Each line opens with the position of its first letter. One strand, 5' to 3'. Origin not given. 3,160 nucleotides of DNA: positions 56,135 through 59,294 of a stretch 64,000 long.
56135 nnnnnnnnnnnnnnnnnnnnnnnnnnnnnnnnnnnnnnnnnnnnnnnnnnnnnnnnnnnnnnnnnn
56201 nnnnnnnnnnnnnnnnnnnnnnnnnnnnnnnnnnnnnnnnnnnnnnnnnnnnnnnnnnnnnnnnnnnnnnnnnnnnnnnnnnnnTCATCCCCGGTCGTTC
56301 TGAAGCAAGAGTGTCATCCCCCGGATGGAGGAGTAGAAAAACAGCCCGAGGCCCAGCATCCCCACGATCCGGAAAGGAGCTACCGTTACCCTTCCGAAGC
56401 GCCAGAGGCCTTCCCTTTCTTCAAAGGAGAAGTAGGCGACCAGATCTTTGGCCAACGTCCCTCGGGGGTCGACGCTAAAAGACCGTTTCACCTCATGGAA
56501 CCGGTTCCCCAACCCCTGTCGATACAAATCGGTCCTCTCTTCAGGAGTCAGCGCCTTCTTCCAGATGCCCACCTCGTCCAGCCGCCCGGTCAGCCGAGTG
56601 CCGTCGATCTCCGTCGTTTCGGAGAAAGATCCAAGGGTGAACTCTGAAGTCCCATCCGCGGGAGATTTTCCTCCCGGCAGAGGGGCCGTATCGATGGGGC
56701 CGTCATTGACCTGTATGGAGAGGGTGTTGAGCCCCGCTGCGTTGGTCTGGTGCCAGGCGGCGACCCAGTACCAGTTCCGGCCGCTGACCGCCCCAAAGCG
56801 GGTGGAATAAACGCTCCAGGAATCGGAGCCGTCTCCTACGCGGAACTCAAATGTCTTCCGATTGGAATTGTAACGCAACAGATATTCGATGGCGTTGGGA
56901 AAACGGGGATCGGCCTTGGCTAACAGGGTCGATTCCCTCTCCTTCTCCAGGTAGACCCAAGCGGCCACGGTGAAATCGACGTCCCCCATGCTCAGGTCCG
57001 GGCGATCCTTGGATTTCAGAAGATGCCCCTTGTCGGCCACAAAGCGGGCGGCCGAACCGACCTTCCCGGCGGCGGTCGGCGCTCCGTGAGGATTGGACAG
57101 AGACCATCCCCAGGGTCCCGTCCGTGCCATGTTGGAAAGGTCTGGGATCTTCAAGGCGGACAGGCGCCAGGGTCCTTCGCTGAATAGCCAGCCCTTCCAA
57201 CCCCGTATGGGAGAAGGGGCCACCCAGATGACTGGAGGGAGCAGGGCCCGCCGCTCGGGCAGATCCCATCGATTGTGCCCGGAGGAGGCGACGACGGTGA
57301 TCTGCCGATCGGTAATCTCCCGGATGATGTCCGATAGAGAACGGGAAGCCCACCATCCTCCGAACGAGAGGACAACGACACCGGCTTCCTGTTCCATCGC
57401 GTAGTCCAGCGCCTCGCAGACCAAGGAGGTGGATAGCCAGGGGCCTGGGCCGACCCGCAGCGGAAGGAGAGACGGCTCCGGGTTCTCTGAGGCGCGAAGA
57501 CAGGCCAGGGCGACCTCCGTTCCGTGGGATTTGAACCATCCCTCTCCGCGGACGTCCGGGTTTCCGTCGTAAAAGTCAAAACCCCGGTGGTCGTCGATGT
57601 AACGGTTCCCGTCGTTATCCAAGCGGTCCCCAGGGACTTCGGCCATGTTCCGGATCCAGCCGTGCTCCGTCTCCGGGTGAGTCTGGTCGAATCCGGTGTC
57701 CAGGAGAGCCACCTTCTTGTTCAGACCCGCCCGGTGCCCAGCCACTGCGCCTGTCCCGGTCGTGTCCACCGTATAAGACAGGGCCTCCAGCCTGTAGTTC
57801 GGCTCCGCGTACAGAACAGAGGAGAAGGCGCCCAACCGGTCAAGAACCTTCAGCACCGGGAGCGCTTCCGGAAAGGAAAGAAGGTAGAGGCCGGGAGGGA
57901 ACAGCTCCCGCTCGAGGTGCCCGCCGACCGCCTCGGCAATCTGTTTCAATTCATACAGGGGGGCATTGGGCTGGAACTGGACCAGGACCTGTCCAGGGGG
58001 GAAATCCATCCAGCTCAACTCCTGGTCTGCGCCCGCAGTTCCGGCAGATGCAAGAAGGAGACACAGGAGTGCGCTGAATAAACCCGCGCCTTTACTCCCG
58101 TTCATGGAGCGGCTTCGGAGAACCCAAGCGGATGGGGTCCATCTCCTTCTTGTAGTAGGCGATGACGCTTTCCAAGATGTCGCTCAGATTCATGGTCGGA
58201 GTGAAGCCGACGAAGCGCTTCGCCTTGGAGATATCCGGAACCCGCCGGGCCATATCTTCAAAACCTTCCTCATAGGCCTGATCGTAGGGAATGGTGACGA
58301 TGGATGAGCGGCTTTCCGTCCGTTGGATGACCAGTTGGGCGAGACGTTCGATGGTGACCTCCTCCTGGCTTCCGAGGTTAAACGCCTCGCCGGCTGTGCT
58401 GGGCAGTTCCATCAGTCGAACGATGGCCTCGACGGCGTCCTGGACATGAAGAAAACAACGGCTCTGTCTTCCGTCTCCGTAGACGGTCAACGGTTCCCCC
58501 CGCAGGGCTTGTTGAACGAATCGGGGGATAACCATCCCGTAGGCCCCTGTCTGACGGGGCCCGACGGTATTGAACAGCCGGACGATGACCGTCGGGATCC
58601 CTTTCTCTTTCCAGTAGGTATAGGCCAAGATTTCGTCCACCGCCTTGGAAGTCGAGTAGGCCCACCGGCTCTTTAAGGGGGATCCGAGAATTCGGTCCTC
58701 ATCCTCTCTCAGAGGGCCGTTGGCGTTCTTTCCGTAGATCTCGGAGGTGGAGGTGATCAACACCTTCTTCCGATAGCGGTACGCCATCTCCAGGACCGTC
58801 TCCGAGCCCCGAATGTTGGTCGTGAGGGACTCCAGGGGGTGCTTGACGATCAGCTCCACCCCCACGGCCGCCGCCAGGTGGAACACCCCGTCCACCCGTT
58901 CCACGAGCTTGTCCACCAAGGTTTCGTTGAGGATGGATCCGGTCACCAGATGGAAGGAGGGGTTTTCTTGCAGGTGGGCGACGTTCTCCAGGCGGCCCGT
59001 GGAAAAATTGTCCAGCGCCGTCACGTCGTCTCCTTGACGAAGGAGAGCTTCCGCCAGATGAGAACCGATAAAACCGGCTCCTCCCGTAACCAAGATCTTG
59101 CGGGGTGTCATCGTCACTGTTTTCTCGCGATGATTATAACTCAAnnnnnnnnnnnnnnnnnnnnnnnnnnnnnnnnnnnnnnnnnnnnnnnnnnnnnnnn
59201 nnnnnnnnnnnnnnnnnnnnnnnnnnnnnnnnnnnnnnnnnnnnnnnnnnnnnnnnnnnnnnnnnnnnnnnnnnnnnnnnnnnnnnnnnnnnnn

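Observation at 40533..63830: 23-kb envelope glycan/LPS locus with an Arn-like module (ArnC-like, ArnT-like, UXS/ArnA-decarboxylase-like, two CE4 enzymes) and four SAM methyltransferases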

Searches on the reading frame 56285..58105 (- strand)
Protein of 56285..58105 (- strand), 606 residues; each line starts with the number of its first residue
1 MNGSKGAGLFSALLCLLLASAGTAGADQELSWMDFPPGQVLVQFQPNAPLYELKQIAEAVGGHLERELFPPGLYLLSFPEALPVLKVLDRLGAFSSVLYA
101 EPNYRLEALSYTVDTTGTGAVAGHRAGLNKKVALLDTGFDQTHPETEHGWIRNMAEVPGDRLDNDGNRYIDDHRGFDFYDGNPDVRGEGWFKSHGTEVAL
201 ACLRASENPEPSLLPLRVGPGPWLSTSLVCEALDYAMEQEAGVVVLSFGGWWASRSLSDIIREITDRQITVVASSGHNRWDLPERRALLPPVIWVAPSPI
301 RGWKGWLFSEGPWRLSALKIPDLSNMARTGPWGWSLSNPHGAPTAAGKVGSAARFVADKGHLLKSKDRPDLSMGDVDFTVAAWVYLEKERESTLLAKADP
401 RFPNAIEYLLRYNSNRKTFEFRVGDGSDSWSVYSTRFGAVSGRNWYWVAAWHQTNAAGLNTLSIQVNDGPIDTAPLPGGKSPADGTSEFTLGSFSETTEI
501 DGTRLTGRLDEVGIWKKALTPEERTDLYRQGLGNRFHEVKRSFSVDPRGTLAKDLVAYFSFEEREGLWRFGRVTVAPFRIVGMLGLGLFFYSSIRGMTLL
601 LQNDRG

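Call 3: search_protein_families(library=pfam, proteins=[window:56285-58105:-])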
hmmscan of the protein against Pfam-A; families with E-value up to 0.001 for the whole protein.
window:56285-58105:- (606 aa): 3 families
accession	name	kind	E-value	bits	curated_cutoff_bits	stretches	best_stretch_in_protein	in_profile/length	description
PF13385.13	Laminin_G_3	-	2.1e-14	54.4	27.6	1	369-523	10-149/151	Concanavalin A-like lectin/glucanases superfamily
PF00082.27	Peptidase_S8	-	1.5e-09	38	21.8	1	131-282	5-158/288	Subtilase family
PF22148.1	Fervidolysin_NPro-like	-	8.3e-08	32.9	21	1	34-103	14-81/81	Fervidolysin N-terminal prodomain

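Call 8: search_protein_families(library=ncbifam, proteins=[window:56285-58105:-], max_evalue=0.00001)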
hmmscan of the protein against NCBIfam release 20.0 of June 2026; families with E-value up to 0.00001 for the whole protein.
window:56285-58105:- (606 aa): 1 family
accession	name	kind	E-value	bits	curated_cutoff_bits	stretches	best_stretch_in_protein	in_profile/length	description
NF049966.1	QH_SP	equivalog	6.7e-07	28.9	165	1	193-275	41-122/219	subtilisin-like serine protease QhpE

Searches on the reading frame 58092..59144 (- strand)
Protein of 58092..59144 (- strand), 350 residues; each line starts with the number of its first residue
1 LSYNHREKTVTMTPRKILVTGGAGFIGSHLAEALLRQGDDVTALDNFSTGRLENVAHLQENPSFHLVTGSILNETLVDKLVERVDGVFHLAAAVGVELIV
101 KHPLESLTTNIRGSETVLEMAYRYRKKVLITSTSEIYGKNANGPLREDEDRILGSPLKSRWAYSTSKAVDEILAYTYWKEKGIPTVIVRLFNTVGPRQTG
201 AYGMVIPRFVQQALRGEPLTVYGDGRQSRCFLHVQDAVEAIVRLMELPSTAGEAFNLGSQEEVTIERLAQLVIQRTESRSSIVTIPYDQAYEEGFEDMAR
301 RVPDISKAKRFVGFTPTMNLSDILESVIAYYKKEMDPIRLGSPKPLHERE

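Call 3: search_protein_families(library=pfam, proteins=[window:58092-59144:-])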
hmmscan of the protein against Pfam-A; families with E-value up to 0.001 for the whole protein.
window:58092-59144:- (350 aa): 10 families
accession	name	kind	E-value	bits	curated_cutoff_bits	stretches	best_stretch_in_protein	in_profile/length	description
PF16363.11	GDP_Man_Dehyd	-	1.4e-58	199.4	27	1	18-325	1-330/332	GDP-mannose 4,6 dehydratase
PF01370.27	Epimerase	-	2e-58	198.1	20.9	1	17-258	1-240/240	NAD dependent epimerase/dehydratase family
PF02719.21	Polysacc_synt_2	-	5.6e-21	75.4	20.2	2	17-133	1-128/293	Polysaccharide biosynthesis protein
PF07993.18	NAD_binding_4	-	1.4e-16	60.9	20.1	1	72-202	77-216/258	Male sterility protein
PF01073.25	3Beta_HSD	-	1e-14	54.7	22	1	18-173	1-156/280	3-beta hydroxysteroid dehydrogenase/isomerase family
PF04321.23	RmlD_sub_bind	-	3e-09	36.8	27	1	16-286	2-242/287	RmlD substrate binding domain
PF05368.20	NmrA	-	6.5e-06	26.4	27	1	15-97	3-83/298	NmrA-like family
PF13460.12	NAD_binding_10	-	6.7e-06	26.5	27.2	1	21-157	1-121/184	NAD(P)H-binding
PF00106.31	adh_short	-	2.2e-05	24.4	26.6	1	16-85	2-72/195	short chain dehydrogenase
PF02737.24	3HCDH_N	-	5.1e-05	23.7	22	1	22-136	6-117/180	3-hydroxyacyl-CoA dehydrogenase, NAD binding domain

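Call 8: search_protein_families(library=ncbifam, proteins=[window:58092-59144:-], max_evalue=0.00001)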
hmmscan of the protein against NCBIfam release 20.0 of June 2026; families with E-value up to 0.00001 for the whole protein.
window:58092-59144:- (350 aa): 32 families (the best 25 are shown)
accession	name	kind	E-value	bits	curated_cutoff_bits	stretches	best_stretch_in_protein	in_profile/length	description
TIGR04180.1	EDH_00030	hypoth_equivalog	1.2e-51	175.6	475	1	17-318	1-296/297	NAD-dependent 4,6-dehydratase LegB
TIGR01181.1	dTDP_gluc_dehyt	equivalog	7.2e-50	169.9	365.1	1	16-334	1-314/321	dTDP-glucose 4,6-dehydratase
NF008872.0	PRK11908.1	equivalog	6.4e-44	150.4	294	1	15-336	2-340/349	bifunctional UDP-4-keto-pentose/UDP-xylose synthase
NF005998.1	PRK08125.1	equivalog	3.8e-41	141.2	777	1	6-331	307-649/649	bifunctional UDP-4-amino-4-deoxy-L-arabinose formyltransferase/UDP-glucuronic acid oxidase ArnA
TIGR01179.1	galE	equivalog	3.9e-38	131.1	262.3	1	16-333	1-327/332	UDP-glucose 4-epimerase GalE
NF011728.1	PRK15181.1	equivalog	6.7e-30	104.3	760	1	4-332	5-338/348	Vi polysaccharide biosynthesis UDP-N-acetylglucosaminuronic acid C-4 epimerase TviC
TIGR02197.1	heptose_epim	equivalog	5.8e-27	94.7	274.6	1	17-296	1-280/316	ADP-glyceromanno-heptose 6-epimerase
NF007490.0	PRK10084.1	subfamily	1e-26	93.8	649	1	16-264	2-265/361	dTDP-glucose 4,6-dehydratase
NF007582.0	PRK10217.1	equivalog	1.9e-26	93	698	1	15-264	2-258/355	dTDP-glucose 4,6-dehydratase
TIGR02622.1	CDP_4_6_dhtase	equivalog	5.8e-22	78.3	278.45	1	14-334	4-333/352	CDP-glucose 4,6-dehydratase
TIGR03466.1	HpnA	hypoth_equivalog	1e-21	77.2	367.65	1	16-295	2-265/327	hopanoid-associated sugar epimerase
NF041015.1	UDPsulfquin_syn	equivalog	3.4e-19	69.1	575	1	201-328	234-360/384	UDP-sulfoquinovose synthase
NF007956.0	PRK10675.1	subfamily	1.4e-18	67.2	394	1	16-263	2-267/338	UDP-glucose 4-epimerase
NF047922.1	GDPFucSynFcl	equivalog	6.7e-18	65.2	500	1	81-333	51-303/308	GDP-L-fucose synthase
NF042422.1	oxyalk_red_OleD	equivalog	4.8e-17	62.3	580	1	16-294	2-268/329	2-alkyl-3-oxoalkanoate reductase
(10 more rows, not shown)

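Call 13: search_solved_structures(query=window:58092-59144:-, max_evalue=1e-20)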
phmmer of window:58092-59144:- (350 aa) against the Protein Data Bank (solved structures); distinct sequences matched with E-value up to 1e-20: 56.
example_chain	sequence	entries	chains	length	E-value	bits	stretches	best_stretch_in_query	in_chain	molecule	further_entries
4lk3_A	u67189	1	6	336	1.3e-62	215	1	15-336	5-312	UDP-glucuronic acid decarboxylase 1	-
4gll_A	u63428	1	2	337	5.9e-62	212.9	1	15-336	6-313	UDP-glucuronic acid decarboxylase 1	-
2b69_A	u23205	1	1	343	8e-62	212.4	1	14-336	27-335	UDP-glucuronate decarboxylase 1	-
4m55_A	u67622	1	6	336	8.9e-62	212.3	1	15-336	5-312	UDP-glucuronic acid decarboxylase 1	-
8vr2_A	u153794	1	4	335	3.6e-45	157.7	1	10-324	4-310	NAD-dependent epimerase/dehydratase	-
6dnt_A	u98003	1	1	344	1.1e-39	139.7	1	10-285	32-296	NAD-dependent epimerase/dehydratase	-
6zl6_A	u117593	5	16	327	2.5e-39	138.5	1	16-333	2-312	Epimerase domain-containing protein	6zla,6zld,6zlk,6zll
6wjb_A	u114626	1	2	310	6.3e-39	137.2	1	13-268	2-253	NAD-dependent epimerase/dehydratase family protein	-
6zlj_A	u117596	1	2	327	7.3e-39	137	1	16-333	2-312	Epimerase domain-containing protein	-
6wj9_A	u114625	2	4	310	2.6e-38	135.2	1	13-268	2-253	NAD-dependent epimerase/dehydratase family protein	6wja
4zrm_A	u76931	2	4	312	2.8e-38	135.1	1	16-335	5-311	UDP-glucose 4-epimerase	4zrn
1u9j_A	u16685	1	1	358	1.2e-36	129.8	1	15-336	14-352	Hypothetical protein yfbG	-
2bll_A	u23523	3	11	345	2.6e-36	128.6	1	16-336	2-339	PROTEIN YFBG | UDP-4-amino-4-deoxy-L-arabinose formyltransferase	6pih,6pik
6h0p_A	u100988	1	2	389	2.6e-36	128.6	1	13-345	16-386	UDP-D-apiose/UDP-D-xylose synthase 1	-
9v5h_G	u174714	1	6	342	2.9e-36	128.5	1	16-336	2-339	Bifunctional polymyxin resistance protein ArnA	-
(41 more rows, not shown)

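Call 41: search_solved_structures(query=window:58092-59144:-, max_evalue=1e-55, show_alignments=1)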
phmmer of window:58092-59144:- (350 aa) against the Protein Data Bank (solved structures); distinct sequences matched with E-value up to 1e-55: 4.
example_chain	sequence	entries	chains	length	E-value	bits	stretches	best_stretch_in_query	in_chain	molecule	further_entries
4lk3_A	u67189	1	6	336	1.3e-62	215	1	15-336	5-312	UDP-glucuronic acid decarboxylase 1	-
4gll_A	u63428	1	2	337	5.9e-62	212.9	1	15-336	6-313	UDP-glucuronic acid decarboxylase 1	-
2b69_A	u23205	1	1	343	8e-62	212.4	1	14-336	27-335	UDP-glucuronate decarboxylase 1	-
4m55_A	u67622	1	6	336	8.9e-62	212.3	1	15-336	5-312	UDP-glucuronic acid decarboxylase 1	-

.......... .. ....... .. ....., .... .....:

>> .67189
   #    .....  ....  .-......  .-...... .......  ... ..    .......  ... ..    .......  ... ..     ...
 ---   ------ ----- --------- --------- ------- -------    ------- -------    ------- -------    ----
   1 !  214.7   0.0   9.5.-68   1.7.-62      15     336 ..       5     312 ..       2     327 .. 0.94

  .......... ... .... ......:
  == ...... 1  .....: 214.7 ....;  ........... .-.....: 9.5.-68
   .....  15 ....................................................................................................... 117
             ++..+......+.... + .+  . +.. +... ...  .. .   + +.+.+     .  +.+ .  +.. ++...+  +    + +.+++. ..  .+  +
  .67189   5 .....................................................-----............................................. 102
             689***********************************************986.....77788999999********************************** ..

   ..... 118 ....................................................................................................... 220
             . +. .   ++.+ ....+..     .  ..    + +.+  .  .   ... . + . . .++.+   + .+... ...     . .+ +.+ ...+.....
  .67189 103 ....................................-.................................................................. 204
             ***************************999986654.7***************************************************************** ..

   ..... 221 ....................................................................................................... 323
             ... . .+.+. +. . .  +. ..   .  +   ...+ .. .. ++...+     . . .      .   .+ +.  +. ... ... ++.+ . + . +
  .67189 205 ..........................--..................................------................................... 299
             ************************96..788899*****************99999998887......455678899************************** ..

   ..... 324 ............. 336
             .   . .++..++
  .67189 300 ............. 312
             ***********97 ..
